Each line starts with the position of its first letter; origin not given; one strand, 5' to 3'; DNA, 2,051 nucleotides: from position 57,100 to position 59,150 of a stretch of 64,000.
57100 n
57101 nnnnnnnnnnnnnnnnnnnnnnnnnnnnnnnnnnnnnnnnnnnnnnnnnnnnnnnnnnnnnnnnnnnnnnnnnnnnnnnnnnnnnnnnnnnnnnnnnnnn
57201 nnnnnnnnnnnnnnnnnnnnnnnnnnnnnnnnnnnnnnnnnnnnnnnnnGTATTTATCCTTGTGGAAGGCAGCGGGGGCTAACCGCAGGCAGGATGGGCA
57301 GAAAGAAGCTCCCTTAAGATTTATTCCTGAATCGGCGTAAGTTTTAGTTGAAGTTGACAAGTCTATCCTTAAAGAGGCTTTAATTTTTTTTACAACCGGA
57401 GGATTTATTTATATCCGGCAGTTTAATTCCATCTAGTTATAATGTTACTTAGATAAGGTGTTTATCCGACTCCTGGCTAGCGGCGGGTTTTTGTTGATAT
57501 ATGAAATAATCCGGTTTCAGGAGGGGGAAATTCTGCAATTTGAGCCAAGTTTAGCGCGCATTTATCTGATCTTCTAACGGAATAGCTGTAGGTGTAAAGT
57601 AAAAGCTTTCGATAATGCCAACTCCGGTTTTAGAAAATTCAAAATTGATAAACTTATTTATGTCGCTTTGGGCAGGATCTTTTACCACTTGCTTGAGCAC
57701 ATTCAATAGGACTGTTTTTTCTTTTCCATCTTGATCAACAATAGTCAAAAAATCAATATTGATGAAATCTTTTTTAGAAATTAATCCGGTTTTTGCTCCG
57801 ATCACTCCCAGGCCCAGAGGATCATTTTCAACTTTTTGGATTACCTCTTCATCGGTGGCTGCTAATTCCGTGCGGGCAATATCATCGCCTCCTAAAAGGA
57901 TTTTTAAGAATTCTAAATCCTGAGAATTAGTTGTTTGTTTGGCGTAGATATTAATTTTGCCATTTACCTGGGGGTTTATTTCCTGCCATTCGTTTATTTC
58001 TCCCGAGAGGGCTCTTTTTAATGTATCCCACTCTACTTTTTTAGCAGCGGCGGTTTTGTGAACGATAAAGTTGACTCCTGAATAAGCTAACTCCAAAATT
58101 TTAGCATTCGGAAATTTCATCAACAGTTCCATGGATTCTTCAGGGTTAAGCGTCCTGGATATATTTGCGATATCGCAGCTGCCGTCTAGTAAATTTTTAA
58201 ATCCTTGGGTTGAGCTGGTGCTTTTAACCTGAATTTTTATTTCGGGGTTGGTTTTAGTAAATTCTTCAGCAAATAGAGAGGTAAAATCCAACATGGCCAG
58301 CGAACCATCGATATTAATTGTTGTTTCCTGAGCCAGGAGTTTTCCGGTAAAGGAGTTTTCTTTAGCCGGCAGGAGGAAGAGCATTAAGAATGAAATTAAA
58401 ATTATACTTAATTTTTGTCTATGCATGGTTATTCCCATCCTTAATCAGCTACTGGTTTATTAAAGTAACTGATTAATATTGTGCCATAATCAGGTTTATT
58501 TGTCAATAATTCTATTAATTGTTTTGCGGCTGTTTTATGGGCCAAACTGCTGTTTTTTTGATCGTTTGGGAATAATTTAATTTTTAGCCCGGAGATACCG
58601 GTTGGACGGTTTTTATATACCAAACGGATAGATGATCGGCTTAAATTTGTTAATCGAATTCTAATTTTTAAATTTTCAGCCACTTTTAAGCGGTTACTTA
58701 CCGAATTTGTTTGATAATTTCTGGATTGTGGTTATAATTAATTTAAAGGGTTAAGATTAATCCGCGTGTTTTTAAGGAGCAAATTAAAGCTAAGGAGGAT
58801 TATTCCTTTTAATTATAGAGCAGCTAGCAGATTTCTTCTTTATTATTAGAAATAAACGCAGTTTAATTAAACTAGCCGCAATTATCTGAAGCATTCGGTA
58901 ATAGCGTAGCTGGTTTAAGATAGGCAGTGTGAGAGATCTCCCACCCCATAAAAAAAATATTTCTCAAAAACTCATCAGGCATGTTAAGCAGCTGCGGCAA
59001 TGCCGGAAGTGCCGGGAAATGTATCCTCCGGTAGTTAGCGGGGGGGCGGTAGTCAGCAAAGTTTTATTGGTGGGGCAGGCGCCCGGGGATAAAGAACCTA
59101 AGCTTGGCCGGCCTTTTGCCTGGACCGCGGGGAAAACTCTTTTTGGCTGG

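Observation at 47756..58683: Ten-gene minus-strand operon with three radical SAM enzymes, an adenylating enzyme and a GT2/GT-C pair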

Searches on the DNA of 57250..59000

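Call 89: search_rna_families(source=window, start=57250, end=59000, threshold=evalue, max_evalue=1)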
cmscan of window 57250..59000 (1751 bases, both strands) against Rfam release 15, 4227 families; matches with E-value up to 1: 0.
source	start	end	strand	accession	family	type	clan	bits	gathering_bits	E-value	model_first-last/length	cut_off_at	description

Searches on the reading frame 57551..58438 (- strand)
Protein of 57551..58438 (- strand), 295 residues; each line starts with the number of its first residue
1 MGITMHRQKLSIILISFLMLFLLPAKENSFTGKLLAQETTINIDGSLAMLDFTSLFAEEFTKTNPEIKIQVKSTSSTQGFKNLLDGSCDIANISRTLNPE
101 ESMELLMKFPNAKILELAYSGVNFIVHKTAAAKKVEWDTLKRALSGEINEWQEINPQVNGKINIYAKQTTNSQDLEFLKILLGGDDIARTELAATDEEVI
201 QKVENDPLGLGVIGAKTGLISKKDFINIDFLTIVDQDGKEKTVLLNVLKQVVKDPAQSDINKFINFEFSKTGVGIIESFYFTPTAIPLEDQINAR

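Call 4: search_protein_families(library=pfam, proteins=[window:57551-58438:-], max_evalue=0.01)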
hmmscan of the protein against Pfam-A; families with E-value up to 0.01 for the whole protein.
window:57551-58438:- (295 aa): 2 families
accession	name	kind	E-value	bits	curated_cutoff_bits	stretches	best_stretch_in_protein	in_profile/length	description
PF12849.12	PBP_like_2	-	2.9e-20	73.6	27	1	39-228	10-199/267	PBP superfamily domain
PF12727.12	PBP_like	-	6e-07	29.2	27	1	57-142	1-91/193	PBP superfamily domain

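Call 5: search_protein_families(library=ncbifam, proteins=[window:57551-58438:-], max_evalue=0.01)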
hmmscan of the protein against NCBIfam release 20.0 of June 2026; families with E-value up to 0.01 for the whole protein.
window:57551-58438:- (295 aa): 2 families
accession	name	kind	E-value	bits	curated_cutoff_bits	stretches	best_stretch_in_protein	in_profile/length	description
TIGR02136.1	ptsS_2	subfamily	4.2e-30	104.9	206.6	1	9-278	3-289/295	phosphate ABC transporter substrate-binding protein PstS family protein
TIGR00975.1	3a0107s03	equivalog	0.00036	19.7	205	1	45-153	5-114/315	phosphate ABC transporter substrate-binding protein PstS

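Call 67: search_protein_families(library=padloc, proteins=[window:57551-58438:-], max_evalue=0.001)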
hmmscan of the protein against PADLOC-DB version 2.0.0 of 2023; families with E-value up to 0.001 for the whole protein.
window:57551-58438:- (295 aa): 0 families

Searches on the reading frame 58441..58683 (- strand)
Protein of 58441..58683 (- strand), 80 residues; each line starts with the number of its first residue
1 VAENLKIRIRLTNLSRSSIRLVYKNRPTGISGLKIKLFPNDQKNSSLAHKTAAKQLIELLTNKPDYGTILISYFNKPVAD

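Call 4: search_protein_families(library=pfam, proteins=[window:58441-58683:-], max_evalue=0.01)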
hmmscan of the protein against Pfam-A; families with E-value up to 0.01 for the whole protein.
window:58441-58683:- (80 aa): 0 families

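Call 5: search_protein_families(library=ncbifam, proteins=[window:58441-58683:-], max_evalue=0.01)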
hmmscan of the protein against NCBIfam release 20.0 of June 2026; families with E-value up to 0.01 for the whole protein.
window:58441-58683:- (80 aa): 0 families

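Call 97: search_protein_families(library=pfam, proteins=[window:58441-58683:-], max_evalue=10)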
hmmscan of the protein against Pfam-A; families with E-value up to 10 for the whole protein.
window:58441-58683:- (80 aa): 0 families
